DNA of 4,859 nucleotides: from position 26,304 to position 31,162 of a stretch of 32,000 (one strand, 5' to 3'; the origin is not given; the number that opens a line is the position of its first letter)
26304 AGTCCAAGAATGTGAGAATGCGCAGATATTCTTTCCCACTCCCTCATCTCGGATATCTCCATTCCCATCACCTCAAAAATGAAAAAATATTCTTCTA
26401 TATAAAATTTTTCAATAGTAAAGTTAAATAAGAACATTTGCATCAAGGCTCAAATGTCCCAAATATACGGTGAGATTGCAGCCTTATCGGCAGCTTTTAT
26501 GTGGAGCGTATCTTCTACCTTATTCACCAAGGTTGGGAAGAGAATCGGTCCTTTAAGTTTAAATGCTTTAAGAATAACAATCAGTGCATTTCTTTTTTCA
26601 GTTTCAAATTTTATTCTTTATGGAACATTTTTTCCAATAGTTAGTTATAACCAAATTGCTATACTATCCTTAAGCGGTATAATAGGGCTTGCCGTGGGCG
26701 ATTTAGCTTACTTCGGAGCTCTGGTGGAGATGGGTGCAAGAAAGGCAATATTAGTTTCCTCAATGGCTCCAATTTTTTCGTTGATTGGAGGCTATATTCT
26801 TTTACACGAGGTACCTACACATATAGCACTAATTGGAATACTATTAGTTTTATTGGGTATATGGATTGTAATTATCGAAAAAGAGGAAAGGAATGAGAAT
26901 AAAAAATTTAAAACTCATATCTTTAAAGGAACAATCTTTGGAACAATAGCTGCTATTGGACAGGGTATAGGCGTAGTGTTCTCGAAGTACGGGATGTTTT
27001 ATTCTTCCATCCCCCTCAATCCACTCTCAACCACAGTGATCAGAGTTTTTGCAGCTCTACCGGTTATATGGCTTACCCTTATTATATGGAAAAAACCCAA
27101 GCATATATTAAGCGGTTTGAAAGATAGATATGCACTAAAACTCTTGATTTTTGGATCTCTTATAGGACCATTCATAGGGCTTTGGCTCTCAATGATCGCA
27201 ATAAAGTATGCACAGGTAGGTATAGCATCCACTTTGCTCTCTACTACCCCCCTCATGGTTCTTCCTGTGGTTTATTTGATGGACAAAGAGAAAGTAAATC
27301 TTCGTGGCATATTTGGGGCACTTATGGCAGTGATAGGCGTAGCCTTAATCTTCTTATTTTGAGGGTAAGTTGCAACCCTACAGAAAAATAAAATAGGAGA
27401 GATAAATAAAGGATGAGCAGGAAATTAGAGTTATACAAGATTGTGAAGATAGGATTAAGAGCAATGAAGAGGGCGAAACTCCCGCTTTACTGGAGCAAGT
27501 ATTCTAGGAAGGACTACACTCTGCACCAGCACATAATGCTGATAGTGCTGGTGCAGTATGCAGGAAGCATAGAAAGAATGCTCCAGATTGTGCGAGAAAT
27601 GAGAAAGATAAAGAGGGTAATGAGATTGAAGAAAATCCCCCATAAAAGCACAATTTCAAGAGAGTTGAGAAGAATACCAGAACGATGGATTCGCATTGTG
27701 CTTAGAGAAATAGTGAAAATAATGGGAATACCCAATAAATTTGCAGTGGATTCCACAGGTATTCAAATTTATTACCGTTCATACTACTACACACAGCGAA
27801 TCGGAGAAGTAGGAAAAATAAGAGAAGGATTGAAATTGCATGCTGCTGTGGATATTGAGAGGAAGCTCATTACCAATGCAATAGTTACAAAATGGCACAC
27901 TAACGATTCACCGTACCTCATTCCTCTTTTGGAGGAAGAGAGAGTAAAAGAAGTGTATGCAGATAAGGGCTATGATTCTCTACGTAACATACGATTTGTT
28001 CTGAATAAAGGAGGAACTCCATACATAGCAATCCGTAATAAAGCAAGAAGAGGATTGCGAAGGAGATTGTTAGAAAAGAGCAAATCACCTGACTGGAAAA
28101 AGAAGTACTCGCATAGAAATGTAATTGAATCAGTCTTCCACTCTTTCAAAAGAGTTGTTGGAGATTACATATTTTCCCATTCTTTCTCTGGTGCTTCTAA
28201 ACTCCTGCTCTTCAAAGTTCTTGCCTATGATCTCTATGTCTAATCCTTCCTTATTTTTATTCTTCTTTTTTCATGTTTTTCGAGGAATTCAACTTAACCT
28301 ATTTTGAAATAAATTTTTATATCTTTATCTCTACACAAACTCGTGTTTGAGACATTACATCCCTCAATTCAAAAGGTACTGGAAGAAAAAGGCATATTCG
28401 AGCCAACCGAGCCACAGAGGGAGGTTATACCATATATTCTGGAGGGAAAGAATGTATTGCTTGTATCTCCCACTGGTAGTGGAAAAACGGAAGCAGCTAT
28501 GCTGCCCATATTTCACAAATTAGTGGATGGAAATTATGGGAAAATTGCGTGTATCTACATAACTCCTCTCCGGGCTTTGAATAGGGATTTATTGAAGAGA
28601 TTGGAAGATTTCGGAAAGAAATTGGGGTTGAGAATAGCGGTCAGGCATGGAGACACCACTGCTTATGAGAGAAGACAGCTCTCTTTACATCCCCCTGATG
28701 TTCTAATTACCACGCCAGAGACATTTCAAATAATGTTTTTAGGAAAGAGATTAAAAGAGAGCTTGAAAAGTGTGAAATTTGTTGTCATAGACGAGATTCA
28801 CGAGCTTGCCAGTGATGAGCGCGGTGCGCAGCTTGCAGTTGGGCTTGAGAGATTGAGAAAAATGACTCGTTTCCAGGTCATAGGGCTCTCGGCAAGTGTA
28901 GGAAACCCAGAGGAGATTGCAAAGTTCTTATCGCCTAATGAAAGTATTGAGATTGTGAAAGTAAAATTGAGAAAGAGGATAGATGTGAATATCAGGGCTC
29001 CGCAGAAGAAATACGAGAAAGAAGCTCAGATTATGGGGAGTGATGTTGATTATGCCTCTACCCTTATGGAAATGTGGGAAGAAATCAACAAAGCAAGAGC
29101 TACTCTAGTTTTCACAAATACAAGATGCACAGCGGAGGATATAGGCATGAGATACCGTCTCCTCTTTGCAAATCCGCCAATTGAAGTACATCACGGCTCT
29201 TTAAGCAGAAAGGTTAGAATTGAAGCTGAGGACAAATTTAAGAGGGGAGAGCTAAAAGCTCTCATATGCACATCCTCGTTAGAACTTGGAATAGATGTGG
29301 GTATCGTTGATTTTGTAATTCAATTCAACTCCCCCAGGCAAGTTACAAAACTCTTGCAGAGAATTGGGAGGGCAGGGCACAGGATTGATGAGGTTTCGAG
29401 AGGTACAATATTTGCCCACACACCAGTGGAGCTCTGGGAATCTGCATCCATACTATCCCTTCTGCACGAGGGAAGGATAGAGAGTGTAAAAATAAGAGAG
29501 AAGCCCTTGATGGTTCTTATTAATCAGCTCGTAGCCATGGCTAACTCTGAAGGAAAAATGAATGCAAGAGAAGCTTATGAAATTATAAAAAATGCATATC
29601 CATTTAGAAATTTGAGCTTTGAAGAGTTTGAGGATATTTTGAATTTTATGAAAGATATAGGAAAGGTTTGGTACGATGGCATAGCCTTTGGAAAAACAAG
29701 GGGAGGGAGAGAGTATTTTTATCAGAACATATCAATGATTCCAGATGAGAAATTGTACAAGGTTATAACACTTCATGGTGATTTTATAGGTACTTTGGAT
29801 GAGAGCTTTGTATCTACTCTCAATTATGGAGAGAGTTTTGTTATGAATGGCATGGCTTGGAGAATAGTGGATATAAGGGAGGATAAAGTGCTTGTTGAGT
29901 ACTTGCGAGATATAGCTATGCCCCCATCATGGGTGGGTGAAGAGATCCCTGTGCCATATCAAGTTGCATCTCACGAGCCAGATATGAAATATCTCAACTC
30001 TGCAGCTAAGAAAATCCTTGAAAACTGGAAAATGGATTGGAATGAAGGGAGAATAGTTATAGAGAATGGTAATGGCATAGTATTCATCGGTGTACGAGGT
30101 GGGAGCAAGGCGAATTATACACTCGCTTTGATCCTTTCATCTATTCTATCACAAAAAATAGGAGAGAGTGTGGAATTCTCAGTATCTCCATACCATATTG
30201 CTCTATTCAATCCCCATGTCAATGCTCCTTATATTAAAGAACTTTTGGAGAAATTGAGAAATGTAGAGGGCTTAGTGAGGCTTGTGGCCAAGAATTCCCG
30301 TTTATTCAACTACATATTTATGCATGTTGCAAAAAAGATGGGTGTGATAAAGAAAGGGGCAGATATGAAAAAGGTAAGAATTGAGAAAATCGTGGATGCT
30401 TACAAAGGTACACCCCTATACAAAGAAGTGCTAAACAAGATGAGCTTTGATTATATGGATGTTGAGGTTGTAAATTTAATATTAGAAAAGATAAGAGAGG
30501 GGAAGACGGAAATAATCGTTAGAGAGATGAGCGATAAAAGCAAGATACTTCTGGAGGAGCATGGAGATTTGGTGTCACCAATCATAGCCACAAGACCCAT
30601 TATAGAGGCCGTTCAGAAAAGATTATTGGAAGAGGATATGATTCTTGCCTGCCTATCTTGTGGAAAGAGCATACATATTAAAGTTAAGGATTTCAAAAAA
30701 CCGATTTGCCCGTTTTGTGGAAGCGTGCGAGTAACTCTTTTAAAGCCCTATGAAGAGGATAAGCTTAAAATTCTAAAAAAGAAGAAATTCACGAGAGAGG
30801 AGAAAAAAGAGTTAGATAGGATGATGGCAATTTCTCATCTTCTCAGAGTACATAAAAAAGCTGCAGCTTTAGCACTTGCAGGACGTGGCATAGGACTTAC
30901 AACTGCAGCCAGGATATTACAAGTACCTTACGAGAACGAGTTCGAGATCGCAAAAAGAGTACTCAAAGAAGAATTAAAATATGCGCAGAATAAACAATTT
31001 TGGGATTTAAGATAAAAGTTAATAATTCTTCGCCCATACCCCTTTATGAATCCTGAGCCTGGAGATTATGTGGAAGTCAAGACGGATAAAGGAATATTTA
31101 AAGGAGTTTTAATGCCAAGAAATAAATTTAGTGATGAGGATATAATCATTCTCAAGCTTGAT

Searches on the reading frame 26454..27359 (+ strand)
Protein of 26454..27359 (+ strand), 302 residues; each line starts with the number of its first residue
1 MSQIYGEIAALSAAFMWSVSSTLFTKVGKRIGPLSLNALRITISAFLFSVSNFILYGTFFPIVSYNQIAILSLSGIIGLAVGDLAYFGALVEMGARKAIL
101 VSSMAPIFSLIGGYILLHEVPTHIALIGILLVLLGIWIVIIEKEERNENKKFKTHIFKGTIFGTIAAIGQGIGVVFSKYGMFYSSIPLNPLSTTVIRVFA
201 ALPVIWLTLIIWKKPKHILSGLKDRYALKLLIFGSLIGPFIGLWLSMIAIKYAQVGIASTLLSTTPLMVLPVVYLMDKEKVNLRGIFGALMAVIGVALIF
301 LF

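Call 19: search_protein_families(library=ncbifam, proteins=[window:26454-27359:+], max_evalue=0.01)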
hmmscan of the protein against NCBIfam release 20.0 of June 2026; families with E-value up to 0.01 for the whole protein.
window:26454-27359:+ (302 aa): 3 families
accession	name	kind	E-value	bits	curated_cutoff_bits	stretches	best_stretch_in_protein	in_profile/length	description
TIGR00950.1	2A78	equivalog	2.1e-14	53.6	230.2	2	188-300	16-118/264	carboxylate/amino acid/amine transporter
NF050091.1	ArAmAcExpYddG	equivalog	9.9e-09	35.1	300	1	11-168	11-161/285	aromatic amino acid exporter YddG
TIGR03340.1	phn_DUF6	hypoth_equivalog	0.0039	16.9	288.15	0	101-298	96-280/281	phosphonate utilization associated putative membrane protein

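Call 35: search_protein_families(library=pfam, proteins=[window:26454-27359:+], max_evalue=0.05)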
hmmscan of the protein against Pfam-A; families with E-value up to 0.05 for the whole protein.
window:26454-27359:+ (302 aa): 2 families
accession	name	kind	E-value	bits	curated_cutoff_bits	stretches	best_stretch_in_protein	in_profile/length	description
PF00892.27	EamA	-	2.1e-32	112.7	28.2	2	5-140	2-134/135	EamA-like transporter family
PF04246.17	RseC_MucC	-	0.0083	16.5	24.4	1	74-156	43-128/130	Positive regulator of sigma(E), RseC/MucC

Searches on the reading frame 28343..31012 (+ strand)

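Call 19: search_protein_families(library=ncbifam, proteins=[window:28343-31012:+], max_evalue=0.01)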
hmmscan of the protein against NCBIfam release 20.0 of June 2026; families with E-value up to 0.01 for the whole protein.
window:28343-31012:+ (890 aa): 41 families (the best 25 are shown)
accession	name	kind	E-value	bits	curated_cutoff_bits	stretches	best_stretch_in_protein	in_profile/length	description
NF010338.0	PRK13767.1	equivalog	6.3e-145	484.6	849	2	2-544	16-595/877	ATP-dependent helicase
TIGR04121.1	DEXH_lig_assoc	equivalog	4.8e-117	391.7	850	1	10-678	4-707/804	ligase-associated DNA damage response DEXH box helicase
NF007284.0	PRK09751.1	equivalog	5.6e-73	245.9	1496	2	282-538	354-628/1538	ATP-dependent helicase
NF001308.0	PRK00254.1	equivalog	4.1e-38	131.1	1216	2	8-268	11-255/720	ATP-dependent DNA helicase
NF002654.0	PRK02362.1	equivalog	1.3e-33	116.3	887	1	6-269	9-261/739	ATP-dependent DNA helicase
TIGR03817.1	DECH_helic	hypoth_equivalog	1.3e-31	109.7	874.1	1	5-363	21-389/742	helicase/secretion neighborhood putative DEAH-box helicase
NF040935.1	helicase_Hel308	equivalog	2.8e-29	101.8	1200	1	7-268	13-264/704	ATP-dependent DNA helicase Hel308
NF008394.0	PRK11192.1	equivalog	5.1e-26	91.5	507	1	5-345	10-339/441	ATP-dependent RNA helicase SrmB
NF053631.1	RNA_helic_CshA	equivalog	1.2e-24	87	646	1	5-346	6-330/434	degradosome RNA helicase CshA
NF002251.0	PRK01172.1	equivalog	9.3e-22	77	891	1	19-269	21-254/674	ATP-dependent DNA helicase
NF010337.0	PRK13766.1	equivalog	1.6e-20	72.8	610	2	18-251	14-232/781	Hef nuclease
NF007882.0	PRK10590.1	equivalog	1.7e-18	66.8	743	1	5-346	8-338/456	ATP-dependent RNA helicase RhlE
NF053711.1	RNA_heli_RhlE1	exception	2.6e-18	66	750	1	9-346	12-337/434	RNA helicase RhlE1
TIGR01587.1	cas3_core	equivalog_domain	3.9e-18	65.7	102.45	1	38-350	2-321/358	CRISPR-associated helicase Cas3'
TIGR01389.1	recQ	equivalog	4.1e-18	65.1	640.2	1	23-348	16-319/591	DNA helicase RecQ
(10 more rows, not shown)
